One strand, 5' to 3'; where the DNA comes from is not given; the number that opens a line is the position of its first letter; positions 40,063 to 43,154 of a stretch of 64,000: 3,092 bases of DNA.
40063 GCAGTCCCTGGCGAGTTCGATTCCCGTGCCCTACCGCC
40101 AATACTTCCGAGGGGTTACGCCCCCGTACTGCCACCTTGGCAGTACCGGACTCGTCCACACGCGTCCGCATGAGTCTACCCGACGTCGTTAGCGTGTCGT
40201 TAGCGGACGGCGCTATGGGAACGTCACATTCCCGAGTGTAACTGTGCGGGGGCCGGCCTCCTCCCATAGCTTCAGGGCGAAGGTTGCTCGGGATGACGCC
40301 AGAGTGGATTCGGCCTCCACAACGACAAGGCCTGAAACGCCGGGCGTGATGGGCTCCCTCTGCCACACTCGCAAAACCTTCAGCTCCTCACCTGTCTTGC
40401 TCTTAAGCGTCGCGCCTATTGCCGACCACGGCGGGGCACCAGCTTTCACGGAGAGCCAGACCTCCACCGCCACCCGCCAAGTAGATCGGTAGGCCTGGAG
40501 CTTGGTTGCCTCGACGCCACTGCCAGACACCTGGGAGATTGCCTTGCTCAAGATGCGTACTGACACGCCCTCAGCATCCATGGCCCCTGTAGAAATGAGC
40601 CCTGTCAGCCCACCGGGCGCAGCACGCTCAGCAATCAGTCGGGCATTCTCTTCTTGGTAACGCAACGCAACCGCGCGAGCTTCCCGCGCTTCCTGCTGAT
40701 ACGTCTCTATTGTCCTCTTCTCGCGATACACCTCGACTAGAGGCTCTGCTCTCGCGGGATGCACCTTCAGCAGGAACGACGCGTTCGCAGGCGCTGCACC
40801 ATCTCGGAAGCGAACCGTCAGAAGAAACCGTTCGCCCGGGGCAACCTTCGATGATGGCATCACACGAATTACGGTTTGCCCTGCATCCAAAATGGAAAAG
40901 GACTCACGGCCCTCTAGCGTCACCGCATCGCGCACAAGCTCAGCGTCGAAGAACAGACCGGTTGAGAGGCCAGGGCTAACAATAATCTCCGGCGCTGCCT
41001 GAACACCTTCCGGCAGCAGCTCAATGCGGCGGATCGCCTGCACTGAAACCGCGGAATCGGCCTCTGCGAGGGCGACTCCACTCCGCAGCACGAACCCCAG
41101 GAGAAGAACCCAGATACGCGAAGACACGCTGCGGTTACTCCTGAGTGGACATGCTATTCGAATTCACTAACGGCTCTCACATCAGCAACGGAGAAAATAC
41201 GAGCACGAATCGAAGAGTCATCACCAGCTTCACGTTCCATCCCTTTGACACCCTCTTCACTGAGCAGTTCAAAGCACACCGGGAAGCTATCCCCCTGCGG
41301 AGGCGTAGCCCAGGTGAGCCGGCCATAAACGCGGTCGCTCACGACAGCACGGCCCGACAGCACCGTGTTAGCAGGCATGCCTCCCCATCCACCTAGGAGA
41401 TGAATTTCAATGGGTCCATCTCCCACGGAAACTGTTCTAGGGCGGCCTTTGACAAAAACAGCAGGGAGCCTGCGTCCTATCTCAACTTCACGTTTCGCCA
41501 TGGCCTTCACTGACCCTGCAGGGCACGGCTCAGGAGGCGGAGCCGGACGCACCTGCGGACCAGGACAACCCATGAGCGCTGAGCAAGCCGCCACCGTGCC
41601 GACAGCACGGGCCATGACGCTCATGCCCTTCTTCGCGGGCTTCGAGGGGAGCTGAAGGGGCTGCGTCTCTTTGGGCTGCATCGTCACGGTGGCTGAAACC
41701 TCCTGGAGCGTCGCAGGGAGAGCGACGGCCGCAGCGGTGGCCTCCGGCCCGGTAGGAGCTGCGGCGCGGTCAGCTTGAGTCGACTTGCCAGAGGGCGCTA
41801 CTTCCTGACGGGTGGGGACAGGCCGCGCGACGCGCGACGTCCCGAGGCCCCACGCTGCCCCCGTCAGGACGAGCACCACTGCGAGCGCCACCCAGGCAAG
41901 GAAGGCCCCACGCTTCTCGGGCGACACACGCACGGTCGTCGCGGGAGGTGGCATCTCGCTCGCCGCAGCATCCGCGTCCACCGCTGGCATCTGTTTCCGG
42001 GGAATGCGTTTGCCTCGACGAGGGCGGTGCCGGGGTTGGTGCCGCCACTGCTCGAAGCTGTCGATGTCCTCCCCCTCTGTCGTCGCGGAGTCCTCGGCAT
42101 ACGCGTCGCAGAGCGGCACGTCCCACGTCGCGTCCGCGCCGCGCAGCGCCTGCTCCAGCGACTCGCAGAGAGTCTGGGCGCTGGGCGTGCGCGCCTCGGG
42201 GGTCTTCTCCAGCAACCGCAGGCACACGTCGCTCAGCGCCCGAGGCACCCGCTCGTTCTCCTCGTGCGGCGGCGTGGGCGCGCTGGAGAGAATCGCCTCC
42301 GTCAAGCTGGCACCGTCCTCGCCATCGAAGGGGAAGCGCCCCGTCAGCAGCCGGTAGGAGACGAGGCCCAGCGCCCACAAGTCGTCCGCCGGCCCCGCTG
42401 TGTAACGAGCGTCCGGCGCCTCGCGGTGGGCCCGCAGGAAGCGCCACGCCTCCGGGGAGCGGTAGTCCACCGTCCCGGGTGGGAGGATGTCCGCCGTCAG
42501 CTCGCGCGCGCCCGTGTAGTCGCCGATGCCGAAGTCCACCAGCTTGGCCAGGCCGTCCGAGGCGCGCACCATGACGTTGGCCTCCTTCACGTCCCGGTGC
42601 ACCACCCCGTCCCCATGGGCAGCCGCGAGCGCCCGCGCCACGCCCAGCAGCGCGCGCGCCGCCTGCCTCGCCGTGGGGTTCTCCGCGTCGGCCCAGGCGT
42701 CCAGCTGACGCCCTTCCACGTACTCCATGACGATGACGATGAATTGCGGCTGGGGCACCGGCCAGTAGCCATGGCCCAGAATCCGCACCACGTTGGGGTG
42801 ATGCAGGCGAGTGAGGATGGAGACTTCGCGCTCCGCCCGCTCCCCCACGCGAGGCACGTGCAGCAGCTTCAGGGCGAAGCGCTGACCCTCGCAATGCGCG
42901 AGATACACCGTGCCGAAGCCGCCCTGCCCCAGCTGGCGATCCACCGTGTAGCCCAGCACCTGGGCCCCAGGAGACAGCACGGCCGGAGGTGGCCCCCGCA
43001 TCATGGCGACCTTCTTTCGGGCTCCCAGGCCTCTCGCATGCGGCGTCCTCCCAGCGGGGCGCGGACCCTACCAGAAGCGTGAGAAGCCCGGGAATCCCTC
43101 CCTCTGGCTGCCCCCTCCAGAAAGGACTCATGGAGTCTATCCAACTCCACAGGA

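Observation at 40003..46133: tRNA-Sec-like gene used as an integration site: 58-bp direct repeat delimits a 6-kb island carrying a kinase/DUF2381 cassette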

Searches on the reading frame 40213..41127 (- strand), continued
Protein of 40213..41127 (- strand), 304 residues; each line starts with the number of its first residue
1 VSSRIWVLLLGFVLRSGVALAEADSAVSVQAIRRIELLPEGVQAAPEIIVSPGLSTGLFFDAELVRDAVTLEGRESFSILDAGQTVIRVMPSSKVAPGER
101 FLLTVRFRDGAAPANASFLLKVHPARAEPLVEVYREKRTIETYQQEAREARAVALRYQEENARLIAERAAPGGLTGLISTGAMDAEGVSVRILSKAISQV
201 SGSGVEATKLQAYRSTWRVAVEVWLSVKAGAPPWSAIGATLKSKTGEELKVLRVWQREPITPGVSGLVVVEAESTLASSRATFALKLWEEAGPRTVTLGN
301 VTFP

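Call 84: predict_structure(alignment_id=A4)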
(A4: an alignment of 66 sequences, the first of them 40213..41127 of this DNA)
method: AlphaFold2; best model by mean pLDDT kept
length: 304 residues; sequences in the alignment: 66
mean_pLDDT: 82.0   pTM: 0.49
mean pLDDT of the five models: 82.0, 81.8, 79.8, 77.5, 76.7
residues with pLDDT >= 90: 131; 70-90: 117; 50-70: 32; < 50: 24
segments of 3 or more residues with pLDDT < 50: 1-4, 11-29
pLDDT, mean of each block of 10 residues (from residue 1): 49 39 37 81 81 93 91 92 93 93 92 90 92 80 84 92 76 84 71 66 78 90 90 91 91 91 91 86 90 83 87
secondary structure, 60 per line:
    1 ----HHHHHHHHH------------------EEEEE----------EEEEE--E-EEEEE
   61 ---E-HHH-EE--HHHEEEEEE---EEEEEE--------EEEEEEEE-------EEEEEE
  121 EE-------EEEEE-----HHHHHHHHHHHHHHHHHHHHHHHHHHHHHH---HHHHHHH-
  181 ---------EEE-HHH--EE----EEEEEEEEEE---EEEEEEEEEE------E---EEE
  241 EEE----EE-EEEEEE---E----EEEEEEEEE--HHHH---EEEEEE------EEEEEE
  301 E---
elements in order: H5-13 E32-36 E47-51 E56-60 E77-82 E86-91 E100-107 E115-122 E130-134 H140-169 H173-179 E190-192 E205-214 E218-227 E238-243 E251-256 E265-273 H276-279 E283-288 E295-301

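Call 86: fold_search(model_id=the predicted structure, library=pdb)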
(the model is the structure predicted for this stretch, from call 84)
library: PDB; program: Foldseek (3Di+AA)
matches with E <= 10: 1995; with E <= 0.001: 12
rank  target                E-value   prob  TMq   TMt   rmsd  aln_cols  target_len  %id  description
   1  8rt6_B                7.3e-09  1.00  0.28  0.34  14.5       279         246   11  Conformation-A of the full-length outer membrane core complex (TrwH/VirB7, TrwF/VirB9, TrwE/VirB10CTD) from the fully- (released 2024-06-19)
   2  6gyb_B                1.1e-08  1.00  0.26  0.35  17.0       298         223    8  Cryo-EM structure of the bacteria-killing type IV secretion system core complex from Xanthomonas citri (released 2018-10-24)
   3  7muc_AH               1.3e-07  1.00  0.29  0.33  15.1       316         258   12  Legionella pneumophila Dot/Icm T4SS C1 Reconstruction (released 2021-10-06)
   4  7muc_VH               3.2e-07  1.00  0.28  0.35  18.5       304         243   12  Legionella pneumophila Dot/Icm T4SS C1 Reconstruction (released 2021-10-06)
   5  7mue_AH               7.3e-06  1.00  0.29  0.51   7.3       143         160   15  Legionella pneumophila Dot/Icm T4SS PR (released 2021-10-06)
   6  7o3t_B                8.6e-05  1.00  0.28  0.68   3.3       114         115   14  I-layer structure (TrwF/VirB9NTD, TrwE/VirB10NTD) of the outer membrane core complex from the fully-assembled R388 typ (released 2022-06-22)
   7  8rt6_v                1.4e-04  1.00  0.24  0.62   5.6       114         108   11  Conformation-A of the full-length outer membrane core complex (TrwH/VirB7, TrwF/VirB9, TrwE/VirB10CTD) from the fully- (released 2024-06-19)
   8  6efy_A                2.9e-04  0.99  0.20  0.20  23.3       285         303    9  Crystal Structure of DIP-Alpha Ig1-3 (released 2018-11-28)
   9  4dep_E                5.2e-04  0.94  0.20  0.19  19.8       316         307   11  Structure of the IL-1b signaling complex (released 2012-03-21)
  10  4y61_A                6.2e-04  0.97  0.21  0.17  26.8       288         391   10  Crystal structure of the complex between Slitrk2 LRR1 and PTP delta Ig1-Fn1 (released 2015-06-03)
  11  6x6j_AX               6.5e-04  1.00  0.27  0.47   5.0       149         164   15  Cryo-EM Structure of CagX and CagY within the Helicobacter pylori PR (released 2020-09-30)
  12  8zjx_F                7.3e-04  0.85  0.19  0.13  23.5       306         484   13  Cryo-EM structure of the full length pAg-bound BTN2A1-BTN3A1-BTN3A2 in complex with Vgamma9-Vdelta2 TCR (MOP genotype) (released 2025-11-26)
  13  5wy8_B                1.3e-03  0.80  0.17  0.16  22.0       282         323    7  Crystal structure of PTP delta Ig1-Ig3 in complex with IL1RAPL1 Ig1-Ig3 (released 2017-11-22)
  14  8vs7_A                1.5e-03  0.69  0.17  0.22  25.0       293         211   13  Crystal structure of ADI-19425 Fab in complex with anti-idiotypic 2C1 Fab (released 2024-09-18)
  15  8d3t_D                1.8e-03  1.00  0.23  0.18   5.2       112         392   15  Crystal structure of GalS1 from Populus trichocarpas (released 2023-03-15)
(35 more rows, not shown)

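Call 87: search_protein_families(library=ncbifam, proteins=[L023:5509-5799:-, L022:8123-8509:-, L022:7746-8186:-, L022:7134-7730:-, L022:10277-14539:+, L023:3587-4789:-, L021:11246-12322:+], max_evalue=0.001)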
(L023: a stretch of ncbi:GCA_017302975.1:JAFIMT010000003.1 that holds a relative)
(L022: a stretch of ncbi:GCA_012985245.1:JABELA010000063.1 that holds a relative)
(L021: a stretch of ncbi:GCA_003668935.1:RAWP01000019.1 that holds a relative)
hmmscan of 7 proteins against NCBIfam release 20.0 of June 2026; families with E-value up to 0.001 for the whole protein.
L023:5509-5799:- (96 aa): 1 family
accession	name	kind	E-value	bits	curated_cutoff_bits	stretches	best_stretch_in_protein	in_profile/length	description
NF050093.1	SitA5_escort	subfamily_domain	4.3e-33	114.9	160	1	5-75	191-261/262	SitA5 family polymorphic toxin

L022:8123-8509:- (128 aa): 1 family
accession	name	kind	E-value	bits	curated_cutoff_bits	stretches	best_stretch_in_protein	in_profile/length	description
NF050093.1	SitA5_escort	subfamily_domain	1e-36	126.8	160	1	1-76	186-261/262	SitA5 family polymorphic toxin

L022:7746-8186:- (146 aa): 0 families

L022:7134-7730:- (198 aa): 0 families

L022:10277-14539:+ (1420 aa): 14 families
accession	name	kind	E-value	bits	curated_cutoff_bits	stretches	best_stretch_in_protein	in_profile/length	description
NF033442.0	BREX_PglW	equivalog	1.7e-286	953.8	990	1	12-1414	7-1391/1391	BREX system serine/threonine kinase PglW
NF047741.1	antiphage_MADS6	equivalog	3.2e-80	270.4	460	2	50-617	41-612/612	methylation-associated defense system protein kinase MAD6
NF033483.0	PknB_PASTA_kin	equivalog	6.3e-38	131.1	450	2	499-758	3-277/563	Stk1 family PASTA domain-containing Ser/Thr kinase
TIGR03903.1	TOMM_kin_cyc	equivalog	2.9e-22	78.4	705.75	2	542-742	24-240/1267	TOMM system kinase/cyclase fusion protein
NF052427.1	StpK7MSMEG_1200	equivalog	1.1e-21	77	900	2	503-760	7-279/601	serine/threonine protein kinase StpK7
NF038150.1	lanthi_synth_IV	equivalog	7.7e-20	70.8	650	2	529-752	225-459/851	class IV lanthionine synthetase LanL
NF043056.1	T4SS_LegK1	equivalog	6.3e-10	38.3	550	1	298-404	180-278/516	Dot/Icm T4SS effector kinase LegK1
NF038151.1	lanthi_synth_III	equivalog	1.6e-08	33.4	575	1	524-704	251-438/833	class III lanthionine synthetase LanKC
NF003517.0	PRK05182.2-3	equivalog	3.5e-08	32.8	356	1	773-827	260-314/344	DNA-directed RNA polymerase subunit alpha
NF003519.0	PRK05182.2-5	equivalog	7.2e-07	28.5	277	1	766-831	249-314/320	DNA-directed RNA polymerase subunit alpha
TIGR02027.1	rpoA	equivalog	7.5e-07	28.6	227.8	1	770-827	234-291/298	DNA-directed RNA polymerase subunit alpha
NF041408.1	XopAU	subfamily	1.3e-05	25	450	0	595-690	327-416/498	XopAU family type III secretion system effector serine/threonine kinase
NF003516.0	PRK05182.2-2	equivalog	0.00028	20.1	353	1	771-823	246-298/315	DNA-directed RNA polymerase subunit alpha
TIGR03724.2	arch_bud32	equivalog_domain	0.00053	19.5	125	0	541-651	38-135/193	KEOPS complex kinase/ATPase Bud32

L023:3587-4789:- (400 aa): 0 families

L021:11246-12322:+ (358 aa): 0 families

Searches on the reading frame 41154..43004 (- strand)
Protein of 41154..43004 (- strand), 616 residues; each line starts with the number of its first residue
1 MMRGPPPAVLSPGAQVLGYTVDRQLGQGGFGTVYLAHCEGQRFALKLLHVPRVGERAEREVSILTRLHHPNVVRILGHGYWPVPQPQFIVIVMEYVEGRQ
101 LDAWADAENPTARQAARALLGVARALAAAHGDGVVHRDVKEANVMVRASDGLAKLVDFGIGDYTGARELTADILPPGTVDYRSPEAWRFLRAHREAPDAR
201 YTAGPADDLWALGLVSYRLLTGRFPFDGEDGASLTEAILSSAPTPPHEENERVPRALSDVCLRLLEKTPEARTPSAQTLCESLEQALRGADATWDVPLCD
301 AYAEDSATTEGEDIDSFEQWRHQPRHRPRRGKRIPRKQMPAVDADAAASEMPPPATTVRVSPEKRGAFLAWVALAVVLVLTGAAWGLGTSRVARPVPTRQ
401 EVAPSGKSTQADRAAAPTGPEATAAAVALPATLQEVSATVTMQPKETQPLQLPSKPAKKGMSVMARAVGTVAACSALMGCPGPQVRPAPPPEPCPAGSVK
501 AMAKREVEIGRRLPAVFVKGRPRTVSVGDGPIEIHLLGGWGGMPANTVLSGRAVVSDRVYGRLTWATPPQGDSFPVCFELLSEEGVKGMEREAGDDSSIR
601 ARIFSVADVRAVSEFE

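Call 8: search_protein_families(library=pfam, proteins=[window:41154-43004:-], max_evalue=0.01)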
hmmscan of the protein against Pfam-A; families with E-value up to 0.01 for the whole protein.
window:41154-43004:- (616 aa): 6 families
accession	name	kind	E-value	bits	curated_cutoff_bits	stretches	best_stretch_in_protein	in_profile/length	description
PF00069.31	Pkinase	-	3.6e-40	138.5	31.7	1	19-279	1-258/263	Protein kinase domain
PF07714.23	PK_Tyr_Ser-Thr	-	8.8e-22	78.1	23.1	1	21-279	3-254/258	Protein tyrosine and serine/threonine kinase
PF03109.22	ABC1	-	6.9e-05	22.5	22.9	1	90-161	144-214/244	ABC1 atypical kinase-like domain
PF01163.29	RIO1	-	0.00049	20.2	22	1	57-149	55-141/187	RIO domain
PF01636.29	APH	-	0.00051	20.3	23.2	0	32-130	12-108/239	Phosphotransferase enzyme family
PF06293.20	Kdo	-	0.0023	17.8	21.3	1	55-157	56-165/207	Lipopolysaccharide kinase (Kdo/WaaP) family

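Call 37: search_protein_families(library=padloc, proteins=[window:41154-43004:-], max_evalue=0.01)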
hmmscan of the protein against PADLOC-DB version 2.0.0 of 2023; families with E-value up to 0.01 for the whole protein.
window:41154-43004:- (616 aa): 37 families (the best 25 are shown)
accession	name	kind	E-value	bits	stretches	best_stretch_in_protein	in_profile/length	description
PDLC04042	PD-T4-6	-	3.9e-59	198.7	1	18-294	10-280/292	-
PDLC04061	PD-T4-6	-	5.7e-54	182.5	1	19-457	18-448/510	-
PDLC04138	mad6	-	2.1e-51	173.6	1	19-293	53-320/659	mads_6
PDLC04053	PD-T4-6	-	4.9e-50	168.8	1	16-293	8-278/311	-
PDLC04041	PD-T4-6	-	1.2e-49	167.7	1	3-419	14-376/443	-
PDLC04054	PD-T4-6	-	1e-46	158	1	10-295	3-282/347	-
PDLC04043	PD-T4-6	-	1.1e-46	157.9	1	19-442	17-385/452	-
PDLC04039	PD-T4-6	-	1.5e-43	147.5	1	13-291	10-280/458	-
PDLC04060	PD-T4-6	-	5.8e-42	142.2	1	19-291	10-274/486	-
PDLC04047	PD-T4-6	-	4.3e-41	139.1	1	19-290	12-276/327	-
PDLC04040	PD-T4-6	-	2.2e-35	120.4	1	25-294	2-273/547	-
PDLC04057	PD-T4-6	-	3.5e-34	116.6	1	19-290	10-274/443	-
PDLC04048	PD-T4-6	-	4.2e-34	116.5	1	19-288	12-274/354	-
PDLC01088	C3a189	-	2.4e-32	110.4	1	22-394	2-286/840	kinase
PDLC04052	PD-T4-6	-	8.6e-32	109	1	24-334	16-292/496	-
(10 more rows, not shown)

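Call 38: search_protein_families(library=ncbifam, proteins=[window:41154-43004:-], max_evalue=0.01)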
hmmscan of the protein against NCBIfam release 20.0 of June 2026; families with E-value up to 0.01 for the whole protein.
window:41154-43004:- (616 aa): 20 families
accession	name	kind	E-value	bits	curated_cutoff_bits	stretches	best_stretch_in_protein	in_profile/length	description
NF033483.0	PknB_PASTA_kin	equivalog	3e-53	181.7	450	1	19-387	9-353/563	Stk1 family PASTA domain-containing Ser/Thr kinase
NF047741.1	antiphage_MADS6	equivalog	3.3e-43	148.1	460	2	109-294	295-468/612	methylation-associated defense system protein kinase MAD6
TIGR03903.1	TOMM_kin_cyc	equivalog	2.1e-27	95.5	705.75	1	44-283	7-244/1267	TOMM system kinase/cyclase fusion protein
NF052427.1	StpK7MSMEG_1200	equivalog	4.3e-25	88.2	900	1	19-288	9-270/601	serine/threonine protein kinase StpK7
NF038150.1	lanthi_synth_IV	equivalog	5.6e-19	68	650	1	91-300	270-474/851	class IV lanthionine synthetase LanL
NF009651.0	PRK13184.1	equivalog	3e-18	65.2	839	1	19-294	4-297/932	serine/threonine-protein kinase PknD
NF033442.0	BREX_PglW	equivalog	1e-17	63.2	990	2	54-286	254-486/1391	BREX system serine/threonine kinase PglW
NF011463.0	PRK14879.1-4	equivalog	1.9e-11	43.8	188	1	54-167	62-166/237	Kae1-associated kinase Bud32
NF053615.1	SerThrKinAfsKStmc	equivalog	4.5e-11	42.1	1300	1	21-449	17-440/809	protein serine/threonine kinase AfsK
NF038151.1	lanthi_synth_III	equivalog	4.4e-10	38.6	575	1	55-162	268-384/833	class III lanthionine synthetase LanKC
TIGR03724.2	arch_bud32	equivalog_domain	5.5e-09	35.8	125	1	89-170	68-140/193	KEOPS complex kinase/ATPase Bud32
NF058632.1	SerThrKinPrkT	equivalog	1e-08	34.6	280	1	19-159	23-163/322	serine/threonine protein kinase PrkT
NF011464.0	PRK14879.1-7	equivalog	9e-07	28.8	246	1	42-166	38-154/221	Kae1-associated kinase Bud32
NF041408.1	XopAU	subfamily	1.6e-05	24.7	450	1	120-168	335-383/498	XopAU family type III secretion system effector serine/threonine kinase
NF007174.0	PRK09605.1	equivalog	1.8e-05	23.4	447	1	90-170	412-482/535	bifunctional N(6)-L-threonylcarbamoyladenine synthase/serine/threonine protein kinase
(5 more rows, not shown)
